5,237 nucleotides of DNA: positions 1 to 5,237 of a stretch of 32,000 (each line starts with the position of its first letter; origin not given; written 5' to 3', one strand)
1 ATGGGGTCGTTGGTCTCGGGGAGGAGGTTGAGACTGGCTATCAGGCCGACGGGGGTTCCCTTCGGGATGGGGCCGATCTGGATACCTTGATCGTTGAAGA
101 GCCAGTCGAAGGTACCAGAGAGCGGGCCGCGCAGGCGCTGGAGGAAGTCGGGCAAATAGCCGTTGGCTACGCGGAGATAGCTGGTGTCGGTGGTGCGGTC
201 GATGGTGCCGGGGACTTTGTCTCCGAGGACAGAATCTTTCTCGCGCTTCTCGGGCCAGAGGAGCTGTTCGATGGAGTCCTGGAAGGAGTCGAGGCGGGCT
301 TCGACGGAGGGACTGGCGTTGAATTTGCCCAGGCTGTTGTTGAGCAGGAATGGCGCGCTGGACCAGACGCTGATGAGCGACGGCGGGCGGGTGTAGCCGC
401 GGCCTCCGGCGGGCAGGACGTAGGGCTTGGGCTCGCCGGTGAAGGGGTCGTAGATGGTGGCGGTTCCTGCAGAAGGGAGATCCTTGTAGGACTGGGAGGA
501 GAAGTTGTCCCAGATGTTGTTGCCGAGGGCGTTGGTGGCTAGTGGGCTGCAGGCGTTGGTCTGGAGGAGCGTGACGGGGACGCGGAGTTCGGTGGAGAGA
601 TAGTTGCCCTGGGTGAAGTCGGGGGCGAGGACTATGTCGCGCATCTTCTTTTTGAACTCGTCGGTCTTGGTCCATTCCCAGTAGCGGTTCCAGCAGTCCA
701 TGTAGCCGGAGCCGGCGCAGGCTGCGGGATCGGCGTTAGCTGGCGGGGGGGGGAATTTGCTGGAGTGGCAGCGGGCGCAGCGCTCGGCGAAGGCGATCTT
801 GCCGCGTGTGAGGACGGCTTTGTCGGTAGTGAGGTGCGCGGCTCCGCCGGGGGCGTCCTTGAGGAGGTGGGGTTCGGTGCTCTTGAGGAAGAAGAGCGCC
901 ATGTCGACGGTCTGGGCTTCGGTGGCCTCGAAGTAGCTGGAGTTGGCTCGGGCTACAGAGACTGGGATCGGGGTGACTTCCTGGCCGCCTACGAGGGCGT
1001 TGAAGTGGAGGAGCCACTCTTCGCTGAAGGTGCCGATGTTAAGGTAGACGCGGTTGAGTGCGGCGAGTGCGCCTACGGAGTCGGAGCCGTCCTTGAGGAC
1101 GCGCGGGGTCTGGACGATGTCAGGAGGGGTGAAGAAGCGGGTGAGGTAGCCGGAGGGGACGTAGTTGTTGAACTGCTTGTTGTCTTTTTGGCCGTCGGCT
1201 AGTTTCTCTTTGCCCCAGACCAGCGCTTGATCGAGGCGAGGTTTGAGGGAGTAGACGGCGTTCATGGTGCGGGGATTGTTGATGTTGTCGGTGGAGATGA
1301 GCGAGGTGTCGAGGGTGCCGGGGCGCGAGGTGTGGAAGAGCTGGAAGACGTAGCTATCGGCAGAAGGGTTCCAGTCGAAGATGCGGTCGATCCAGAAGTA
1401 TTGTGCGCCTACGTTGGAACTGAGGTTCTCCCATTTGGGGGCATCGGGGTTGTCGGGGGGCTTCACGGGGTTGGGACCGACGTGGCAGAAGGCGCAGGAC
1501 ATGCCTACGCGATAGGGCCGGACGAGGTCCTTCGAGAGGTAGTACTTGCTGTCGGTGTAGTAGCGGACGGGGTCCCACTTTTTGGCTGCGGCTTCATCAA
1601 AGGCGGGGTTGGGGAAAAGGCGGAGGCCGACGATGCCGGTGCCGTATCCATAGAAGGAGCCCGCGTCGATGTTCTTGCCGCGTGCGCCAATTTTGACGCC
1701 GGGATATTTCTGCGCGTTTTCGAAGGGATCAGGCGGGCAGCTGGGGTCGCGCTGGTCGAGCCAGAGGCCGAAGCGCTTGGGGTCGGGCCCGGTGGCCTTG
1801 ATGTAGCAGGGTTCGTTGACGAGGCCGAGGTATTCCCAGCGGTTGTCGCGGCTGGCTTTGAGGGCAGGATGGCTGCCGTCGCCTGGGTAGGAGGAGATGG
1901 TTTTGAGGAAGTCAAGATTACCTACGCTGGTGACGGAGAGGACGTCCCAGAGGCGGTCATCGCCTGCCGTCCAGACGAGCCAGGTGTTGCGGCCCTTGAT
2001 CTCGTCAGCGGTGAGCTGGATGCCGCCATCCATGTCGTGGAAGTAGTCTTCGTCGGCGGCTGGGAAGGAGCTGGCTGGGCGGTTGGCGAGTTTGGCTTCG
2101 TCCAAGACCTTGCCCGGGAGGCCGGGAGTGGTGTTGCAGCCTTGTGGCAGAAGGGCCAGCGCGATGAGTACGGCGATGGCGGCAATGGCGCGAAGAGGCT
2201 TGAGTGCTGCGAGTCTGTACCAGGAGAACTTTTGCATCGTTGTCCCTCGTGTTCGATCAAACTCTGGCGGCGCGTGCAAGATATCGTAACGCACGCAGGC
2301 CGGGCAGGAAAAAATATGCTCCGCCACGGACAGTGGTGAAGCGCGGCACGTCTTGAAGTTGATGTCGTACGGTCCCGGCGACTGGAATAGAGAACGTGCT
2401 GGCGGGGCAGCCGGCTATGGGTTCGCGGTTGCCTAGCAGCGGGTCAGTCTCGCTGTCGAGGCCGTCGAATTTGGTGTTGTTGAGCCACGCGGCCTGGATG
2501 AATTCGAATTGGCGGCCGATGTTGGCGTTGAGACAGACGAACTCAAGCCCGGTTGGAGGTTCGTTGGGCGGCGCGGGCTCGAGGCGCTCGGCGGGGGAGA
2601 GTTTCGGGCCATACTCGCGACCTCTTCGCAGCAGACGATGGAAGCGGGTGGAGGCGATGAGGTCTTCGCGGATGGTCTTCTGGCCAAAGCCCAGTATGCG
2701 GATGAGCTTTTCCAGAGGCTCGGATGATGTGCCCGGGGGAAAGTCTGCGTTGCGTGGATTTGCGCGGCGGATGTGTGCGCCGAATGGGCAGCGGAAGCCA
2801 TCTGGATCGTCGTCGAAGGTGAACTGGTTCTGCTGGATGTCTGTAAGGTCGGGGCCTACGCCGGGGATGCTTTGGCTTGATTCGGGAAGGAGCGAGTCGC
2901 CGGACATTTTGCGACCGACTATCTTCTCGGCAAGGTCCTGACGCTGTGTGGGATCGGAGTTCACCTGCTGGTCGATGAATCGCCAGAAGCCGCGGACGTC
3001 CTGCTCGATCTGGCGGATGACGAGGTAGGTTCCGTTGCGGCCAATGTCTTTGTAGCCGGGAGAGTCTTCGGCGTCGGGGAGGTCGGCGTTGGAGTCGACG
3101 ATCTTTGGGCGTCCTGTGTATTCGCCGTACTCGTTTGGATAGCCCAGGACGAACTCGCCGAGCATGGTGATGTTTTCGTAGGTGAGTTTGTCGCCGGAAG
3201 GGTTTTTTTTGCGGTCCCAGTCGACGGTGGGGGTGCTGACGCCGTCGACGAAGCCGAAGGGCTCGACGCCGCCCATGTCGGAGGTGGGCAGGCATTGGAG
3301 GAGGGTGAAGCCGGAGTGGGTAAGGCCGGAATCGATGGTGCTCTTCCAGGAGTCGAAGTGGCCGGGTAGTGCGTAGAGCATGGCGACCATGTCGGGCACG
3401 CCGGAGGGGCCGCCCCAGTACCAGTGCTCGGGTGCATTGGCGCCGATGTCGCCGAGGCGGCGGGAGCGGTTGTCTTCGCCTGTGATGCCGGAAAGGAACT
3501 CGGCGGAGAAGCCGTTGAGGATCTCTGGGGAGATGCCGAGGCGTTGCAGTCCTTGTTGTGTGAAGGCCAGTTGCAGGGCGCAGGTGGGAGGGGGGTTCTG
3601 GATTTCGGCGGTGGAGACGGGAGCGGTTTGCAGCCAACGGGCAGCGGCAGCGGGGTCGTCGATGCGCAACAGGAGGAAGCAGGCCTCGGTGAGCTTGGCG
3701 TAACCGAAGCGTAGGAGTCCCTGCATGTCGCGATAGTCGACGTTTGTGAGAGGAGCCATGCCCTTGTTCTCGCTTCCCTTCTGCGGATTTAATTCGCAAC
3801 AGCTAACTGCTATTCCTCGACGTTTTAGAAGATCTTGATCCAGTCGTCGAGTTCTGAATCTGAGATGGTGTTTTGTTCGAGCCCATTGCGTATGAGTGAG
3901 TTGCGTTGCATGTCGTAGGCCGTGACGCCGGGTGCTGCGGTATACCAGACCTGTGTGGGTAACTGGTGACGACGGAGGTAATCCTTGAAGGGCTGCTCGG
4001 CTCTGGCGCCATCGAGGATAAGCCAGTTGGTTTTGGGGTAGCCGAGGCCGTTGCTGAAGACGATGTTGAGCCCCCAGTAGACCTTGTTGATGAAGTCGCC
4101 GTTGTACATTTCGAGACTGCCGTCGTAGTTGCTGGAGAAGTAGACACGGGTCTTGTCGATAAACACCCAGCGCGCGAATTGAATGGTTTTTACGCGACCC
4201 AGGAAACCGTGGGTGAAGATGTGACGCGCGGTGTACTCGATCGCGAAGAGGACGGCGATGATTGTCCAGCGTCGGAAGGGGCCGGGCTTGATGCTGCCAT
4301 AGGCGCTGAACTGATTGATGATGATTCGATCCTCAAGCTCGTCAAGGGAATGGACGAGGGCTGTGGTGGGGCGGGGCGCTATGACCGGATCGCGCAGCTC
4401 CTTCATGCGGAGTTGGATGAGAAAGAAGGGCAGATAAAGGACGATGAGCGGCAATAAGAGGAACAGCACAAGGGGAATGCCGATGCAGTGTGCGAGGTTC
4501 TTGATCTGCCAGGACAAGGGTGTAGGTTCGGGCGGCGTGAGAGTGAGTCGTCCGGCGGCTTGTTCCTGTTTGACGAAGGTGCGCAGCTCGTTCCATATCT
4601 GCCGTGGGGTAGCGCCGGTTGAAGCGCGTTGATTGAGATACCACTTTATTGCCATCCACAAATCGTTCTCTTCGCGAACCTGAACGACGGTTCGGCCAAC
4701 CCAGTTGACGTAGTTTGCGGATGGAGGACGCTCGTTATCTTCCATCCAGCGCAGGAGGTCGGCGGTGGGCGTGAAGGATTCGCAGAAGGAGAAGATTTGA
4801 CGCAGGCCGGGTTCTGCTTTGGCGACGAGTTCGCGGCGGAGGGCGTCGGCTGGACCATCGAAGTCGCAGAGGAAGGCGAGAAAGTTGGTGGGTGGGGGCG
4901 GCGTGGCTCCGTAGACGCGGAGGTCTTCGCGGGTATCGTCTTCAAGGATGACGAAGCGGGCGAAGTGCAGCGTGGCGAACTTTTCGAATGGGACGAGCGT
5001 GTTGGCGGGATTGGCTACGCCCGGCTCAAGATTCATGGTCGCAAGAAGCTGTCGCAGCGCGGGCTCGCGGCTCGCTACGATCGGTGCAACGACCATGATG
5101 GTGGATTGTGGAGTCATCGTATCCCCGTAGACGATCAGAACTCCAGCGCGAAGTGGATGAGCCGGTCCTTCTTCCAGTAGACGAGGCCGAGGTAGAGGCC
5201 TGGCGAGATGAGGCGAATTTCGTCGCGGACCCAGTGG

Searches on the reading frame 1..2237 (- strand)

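Call 59: search_protein_families(library=pfam, proteins=[window:1-2237:-], max_evalue=0.01)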
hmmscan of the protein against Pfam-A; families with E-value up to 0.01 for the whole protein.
window:1-2237:- (745 aa): 0 families

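Call 74: search_solved_structures(query=window:1-2237:-, max_evalue=1, show_alignments=1)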
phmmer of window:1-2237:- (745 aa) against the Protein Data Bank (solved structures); distinct sequences matched with E-value up to 1: 0.

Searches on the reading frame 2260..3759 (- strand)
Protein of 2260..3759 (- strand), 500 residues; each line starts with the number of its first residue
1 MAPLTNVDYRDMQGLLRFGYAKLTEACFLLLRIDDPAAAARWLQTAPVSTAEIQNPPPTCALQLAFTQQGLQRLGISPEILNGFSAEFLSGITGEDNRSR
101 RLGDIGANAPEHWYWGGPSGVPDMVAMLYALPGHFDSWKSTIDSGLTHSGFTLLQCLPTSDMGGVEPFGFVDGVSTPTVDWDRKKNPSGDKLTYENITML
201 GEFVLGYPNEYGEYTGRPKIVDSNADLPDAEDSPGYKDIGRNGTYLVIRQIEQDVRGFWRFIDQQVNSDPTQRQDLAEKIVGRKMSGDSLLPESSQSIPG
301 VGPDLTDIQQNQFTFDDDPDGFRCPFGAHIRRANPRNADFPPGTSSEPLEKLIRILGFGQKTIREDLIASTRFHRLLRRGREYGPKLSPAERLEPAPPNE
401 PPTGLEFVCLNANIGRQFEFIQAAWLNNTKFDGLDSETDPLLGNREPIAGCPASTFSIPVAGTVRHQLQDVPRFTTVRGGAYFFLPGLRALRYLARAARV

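Call 4: search_protein_families(library=pfam, proteins=[window:2260-3759:-], max_evalue=0.01)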
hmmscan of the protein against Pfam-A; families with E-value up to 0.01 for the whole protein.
window:2260-3759:- (500 aa): 0 families

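Call 5: search_protein_families(library=pfam, proteins=[window:2260-3759:-], max_evalue=10)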
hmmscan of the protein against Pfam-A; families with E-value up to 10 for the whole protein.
window:2260-3759:- (500 aa): 1 family
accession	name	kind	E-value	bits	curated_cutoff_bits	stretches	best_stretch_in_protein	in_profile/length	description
PF21105.3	DyP_N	-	0.017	15.7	27.5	1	55-113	62-113/163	DyP dimeric alpha+beta barrel domain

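Call 8: search_protein_families(library=ncbifam, proteins=[window:2260-3759:-], max_evalue=1)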
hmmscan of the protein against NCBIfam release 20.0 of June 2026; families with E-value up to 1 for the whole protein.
window:2260-3759:- (500 aa): 2 families
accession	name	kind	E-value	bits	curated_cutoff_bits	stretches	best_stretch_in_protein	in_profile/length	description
TIGR01413.1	Dyp_perox_fam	superfamily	4e-18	65.8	100.5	1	159-490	137-322/323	Dyp-type peroxidase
NF007834.0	PRK10546.1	equivalog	0.24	11.2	156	1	242-278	14-51/135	pyrimidine (deoxy)nucleoside triphosphate diphosphatase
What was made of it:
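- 2257..3759 (-): DyP-type haem peroxidase, 500 aa. Call 8 (TIGR01413, E = 4e-18, below the curated cut-off).
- On DyP-type peroxidases (the neighbour at 2257-3759): TIGR01413 scores 65.8 bits, below its 100.5-bit cut-off (call 8).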

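Call 27: search_solved_structures(query=window:2260-3759:-, max_evalue=1)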
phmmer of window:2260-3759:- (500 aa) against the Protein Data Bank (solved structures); distinct sequences matched with E-value up to 1: 20.
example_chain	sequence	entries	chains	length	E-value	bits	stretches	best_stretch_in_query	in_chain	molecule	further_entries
8re3_A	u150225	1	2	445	1.7e-42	148.9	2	64-338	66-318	Peroxidase, putative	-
8re2_A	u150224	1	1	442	4e-41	144.4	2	64-338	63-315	Peroxidase, putative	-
7anv_A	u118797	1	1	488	1.5e-23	86.4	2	370-492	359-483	ancestral D-type dye decolorizing peroxidase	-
4g2c_A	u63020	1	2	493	6e-22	81.2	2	371-493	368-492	DyP2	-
4au9_A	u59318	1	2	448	1.2e-20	76.8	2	220-491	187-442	DYP-TYPE PEROXIDASE I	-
4w7j_A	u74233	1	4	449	2.6e-20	75.7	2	220-491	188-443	Dye-decolorizing peroxidase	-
4w7k_A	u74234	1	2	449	3.6e-20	75.3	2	220-491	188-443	Dye-decolorizing peroxidase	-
4uzi_A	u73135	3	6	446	4.9e-20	74.9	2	220-491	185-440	DYE-DECOLORIZING PEROXIDASE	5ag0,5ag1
4w7l_A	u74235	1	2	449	1e-19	73.8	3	374-491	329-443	Dye-decolorizing peroxidase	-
5ikg_A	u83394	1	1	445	9.5e-19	70.6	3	374-491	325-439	Dye-decolorizing peroxidase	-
5ikd_A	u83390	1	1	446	1.2e-18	70.2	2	220-491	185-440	Dye-decolorizing peroxidase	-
4w7m_A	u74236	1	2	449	2.4e-18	69.2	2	220-491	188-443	Dye-decolorizing peroxidase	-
4w7n_A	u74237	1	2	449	3.6e-18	68.7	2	220-491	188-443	Dye-decolorizing peroxidase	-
5c2i_A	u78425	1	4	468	3.3e-17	65.5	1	239-495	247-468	Alr1585 protein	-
2d3q_A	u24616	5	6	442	5.9e-17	64.7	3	372-492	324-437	Decolorizing Peroxidase | DyP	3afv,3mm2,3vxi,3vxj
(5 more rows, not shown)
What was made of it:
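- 2257..3759 (-): Call 27 (PDB DyPs 8re3 at 1.7e-42, 4g2c, 4au9).
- On DyP-type peroxidases (the neighbour at 2257-3759): PDB DyPs 8re3 at 1.7e-42, 7anv, 4g2c and 4au9 (call 27).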

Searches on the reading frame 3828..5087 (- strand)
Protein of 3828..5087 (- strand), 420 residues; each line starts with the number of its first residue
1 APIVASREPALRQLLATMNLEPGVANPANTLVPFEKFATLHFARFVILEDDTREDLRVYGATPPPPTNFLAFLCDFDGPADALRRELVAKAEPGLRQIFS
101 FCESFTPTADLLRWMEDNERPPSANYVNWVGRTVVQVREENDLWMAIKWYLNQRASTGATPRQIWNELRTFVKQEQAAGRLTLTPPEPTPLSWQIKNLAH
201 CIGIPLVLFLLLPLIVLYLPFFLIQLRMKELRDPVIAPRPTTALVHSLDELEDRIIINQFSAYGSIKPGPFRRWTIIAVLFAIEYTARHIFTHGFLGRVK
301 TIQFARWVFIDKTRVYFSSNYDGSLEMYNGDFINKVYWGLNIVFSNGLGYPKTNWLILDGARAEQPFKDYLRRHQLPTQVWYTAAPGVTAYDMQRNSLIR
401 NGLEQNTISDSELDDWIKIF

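Call 4: search_protein_families(library=pfam, proteins=[window:3828-5087:-], max_evalue=0.01)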
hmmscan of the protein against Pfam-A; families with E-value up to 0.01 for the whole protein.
window:3828-5087:- (420 aa): 0 families

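Call 5: search_protein_families(library=pfam, proteins=[window:3828-5087:-], max_evalue=10)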
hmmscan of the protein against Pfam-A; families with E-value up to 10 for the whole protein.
window:3828-5087:- (420 aa): 2 families
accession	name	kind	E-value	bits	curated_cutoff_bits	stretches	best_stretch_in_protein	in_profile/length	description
PF17482.7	Phage_sheath_1C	-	0.016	15.7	26.9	1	270-319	5-54/104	Phage tail sheath C-terminal domain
PF17753.7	Ig_mannosidase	-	0.088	12.9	22.6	1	298-321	20-45/81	Ig-fold domain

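Call 8: search_protein_families(library=ncbifam, proteins=[window:3828-5087:-], max_evalue=1)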
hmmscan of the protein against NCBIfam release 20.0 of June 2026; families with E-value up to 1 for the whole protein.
window:3828-5087:- (420 aa): 0 families

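Call 26: search_solved_structures(query=window:3828-5087:-, max_evalue=1)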
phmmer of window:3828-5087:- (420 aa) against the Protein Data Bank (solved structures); distinct sequences matched with E-value up to 1: 0.

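Call 47: find_homologous_proteins(query=window:3828-5087:-, max_evalue=0.001)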
Query window:3828-5087:- (420 aa): 3827 proteins with E <= 0.001 among 8000 candidates; the best 120 are listed.
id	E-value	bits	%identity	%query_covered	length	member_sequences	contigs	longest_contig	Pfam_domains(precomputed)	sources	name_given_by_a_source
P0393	4.6e-288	973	100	100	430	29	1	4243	-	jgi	jgi:hypothetical protein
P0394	3.3e-261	885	90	100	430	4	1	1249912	-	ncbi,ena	-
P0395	1.0e-260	883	90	100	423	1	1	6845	-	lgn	-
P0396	1.4e-258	876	89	100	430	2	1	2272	-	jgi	jgi:hypothetical protein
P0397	4.6e-253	858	87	100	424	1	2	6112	-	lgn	-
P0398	2.5e-250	849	87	100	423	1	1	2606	-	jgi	jgi:hypothetical protein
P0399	1.1e-194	666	68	100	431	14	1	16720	-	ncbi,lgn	-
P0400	5.4e-191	653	66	100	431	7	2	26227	-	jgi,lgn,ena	-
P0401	1.3e-189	649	67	100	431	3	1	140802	-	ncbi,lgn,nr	ncbi:MAG: hypothetical protein JWQ42_3251 [Edaphobacter sp.]|nr:hypothetical protein [Edaphobacter s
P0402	5.5e-189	647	66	100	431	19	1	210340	-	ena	-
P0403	3.8e-187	641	67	100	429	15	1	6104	-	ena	-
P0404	6.8e-187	640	66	100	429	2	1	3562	-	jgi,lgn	jgi:hypothetical protein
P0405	1.1e-186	639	67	100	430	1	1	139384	-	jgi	jgi:hypothetical protein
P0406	1.2e-186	639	66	100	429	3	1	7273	-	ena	-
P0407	5.5e-186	637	66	100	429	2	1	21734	-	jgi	jgi:hypothetical protein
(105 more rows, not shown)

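Call 54: predict_structure(alignment_id=A4)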
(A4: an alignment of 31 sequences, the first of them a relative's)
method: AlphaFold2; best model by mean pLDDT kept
length: 430 residues; sequences in the alignment: 31
mean_pLDDT: 65.5   pTM: 0.60
mean pLDDT of the five models: 65.5, 65.2, 64.3, 60.7, 56.2
residues with pLDDT >= 90: 104; 70-90: 113; 50-70: 64; < 50: 149
segments of 3 or more residues with pLDDT < 50: 133-138, 243-250, 255-387
pLDDT, mean of each block of 10 residues (from residue 1): 73 92 88 76 89 76 57 72 86 94 96 94 92 50 82 94 78 93 95 78 69 76 80 67 45 45 31 31 43 42 30 31 30 29 27 30 33 44 49 71 81 90 90
secondary structure, 60 per line:
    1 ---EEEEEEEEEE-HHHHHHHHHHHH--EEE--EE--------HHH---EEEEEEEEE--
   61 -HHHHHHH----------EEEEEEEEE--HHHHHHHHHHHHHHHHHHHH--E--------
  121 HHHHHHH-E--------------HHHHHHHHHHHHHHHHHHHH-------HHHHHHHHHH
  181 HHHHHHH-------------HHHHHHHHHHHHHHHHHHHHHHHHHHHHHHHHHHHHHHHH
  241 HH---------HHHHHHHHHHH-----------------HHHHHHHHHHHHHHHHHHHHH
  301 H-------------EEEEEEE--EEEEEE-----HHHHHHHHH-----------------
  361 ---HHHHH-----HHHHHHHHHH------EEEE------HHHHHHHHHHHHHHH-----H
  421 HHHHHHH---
elements in order: E4-13 H15-26 E29-31 E50-58 H62-68 E79-87 H90-109 H121-127 H144-163 H171-187 H201-242 H252-262 H280-301 E315-321 E324-329 H335-343 H364-368 H374-383 E390-393 H400-414 H420-427

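Call 61: fold_search(model_id=the predicted structure, library=pdb)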
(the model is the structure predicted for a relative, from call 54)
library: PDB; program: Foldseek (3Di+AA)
matches with E <= 10: 422; with E <= 0.001: 0
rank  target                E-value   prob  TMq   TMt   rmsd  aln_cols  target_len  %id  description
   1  9lmn_A                2.0e-01  0.96  0.20  0.23   4.6       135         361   11  Crystal structure of a polyketide ABM/SchA-like domain-containing protein WhiE-ORFI from Streptomyces coelicolor (released 2025-11-26)
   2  9e68_A                3.1e-01  0.33  0.14  0.27   7.8       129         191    8  Cryo-EM structure of MscS/YnaI chimera in DOPC nanodiscs (released 2025-08-27)
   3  4ud8_B                3.1e-01  0.30  0.13  0.12  12.0       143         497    9  AtBBE15 (released 2015-06-10)
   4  9lmn_B                3.4e-01  0.87  0.19  0.23   4.7       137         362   12  Crystal structure of a polyketide ABM/SchA-like domain-containing protein WhiE-ORFI from Streptomyces coelicolor (released 2025-11-26)
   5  5xzq_C                3.4e-01  0.35  0.15  0.43   5.3       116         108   11  Hydroxynitrile lyase from Passiflora edulis (PeHNL) (released 2017-11-22)
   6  4jvy_B                3.9e-01  0.28  0.15  0.28   9.6       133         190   10  Structure of the STAR (signal transduction and activation of RNA) domain of GLD-1 bound to RNA (released 2013-05-08)
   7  3gn6_B                3.9e-01  0.18  0.13  0.17   7.4       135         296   10  Crystal structure of CT0912, ORFan protein from Chlorobium tepidum with a ferredoxin-like domain repeat (NP_661805.1)  (released 2009-03-31)
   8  4ud8_A                4.1e-01  0.25  0.13  0.11  12.3       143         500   10  AtBBE15 (released 2015-06-10)
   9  7yav_A                4.1e-01  0.13  0.12  0.11  12.6       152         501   10  Crystal structure of Diels-Alderase MaDA1 (released 2024-01-24)
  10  8tj5_N                5.1e-01  0.06  0.07  0.03  20.5       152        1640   14  Inner spoke ring of the yeast NPC (released 2023-10-11)
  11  5a8r_A                5.4e-01  0.10  0.14  0.12  15.1       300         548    9  METHYL-COENZYME M REDUCTASE II FROM METHANOTHERMOBACTER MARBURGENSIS AT 2.15 A RESOLUTION (released 2016-08-10)
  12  2omo_C                6.0e-01  0.51  0.16  0.53   4.4       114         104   13  Putative antibiotic biosynthesis monooxygenase from Nitrosomonas europaea (released 2007-01-30)
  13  2omo_D                6.0e-01  0.51  0.16  0.52   4.2       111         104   13  Putative antibiotic biosynthesis monooxygenase from Nitrosomonas europaea (released 2007-01-30)
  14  1ekr                  6.0e-01  0.12  0.13  0.28   7.8       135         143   12  MOAC PROTEIN FROM E. COLI (released 2000-09-20)
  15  4zos_A                6.4e-01  0.54  0.16  0.54   4.9       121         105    9  2.20 Angstrom resolution crystal structure of protein YE0340 of unidentified function from Yersinia enterocolitica sub (released 2015-06-17)
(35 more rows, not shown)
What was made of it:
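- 3825..5117 (-): Uncharacterised 430-aa protein (hyp430). It has an N-terminal ferredoxin-like domain, a long hydrophobic helix and an internal repeat. It is fused to the small domain in other organisms. Calls 54 and 61 (structure model and weak ABM-like fold matches).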

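Call 96: search_solved_structures(query=A4, max_evalue=10, show_alignments=1)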
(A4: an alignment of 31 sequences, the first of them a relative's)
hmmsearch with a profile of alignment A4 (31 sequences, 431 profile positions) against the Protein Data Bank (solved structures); distinct sequences matched with E-value up to 10: 2.
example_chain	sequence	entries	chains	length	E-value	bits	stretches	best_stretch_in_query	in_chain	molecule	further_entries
7mp7_A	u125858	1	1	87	0.48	12.6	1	361-412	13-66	Sb3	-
1tkn_A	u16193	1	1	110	0.54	12.4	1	153-195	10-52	Amyloid beta A4 protein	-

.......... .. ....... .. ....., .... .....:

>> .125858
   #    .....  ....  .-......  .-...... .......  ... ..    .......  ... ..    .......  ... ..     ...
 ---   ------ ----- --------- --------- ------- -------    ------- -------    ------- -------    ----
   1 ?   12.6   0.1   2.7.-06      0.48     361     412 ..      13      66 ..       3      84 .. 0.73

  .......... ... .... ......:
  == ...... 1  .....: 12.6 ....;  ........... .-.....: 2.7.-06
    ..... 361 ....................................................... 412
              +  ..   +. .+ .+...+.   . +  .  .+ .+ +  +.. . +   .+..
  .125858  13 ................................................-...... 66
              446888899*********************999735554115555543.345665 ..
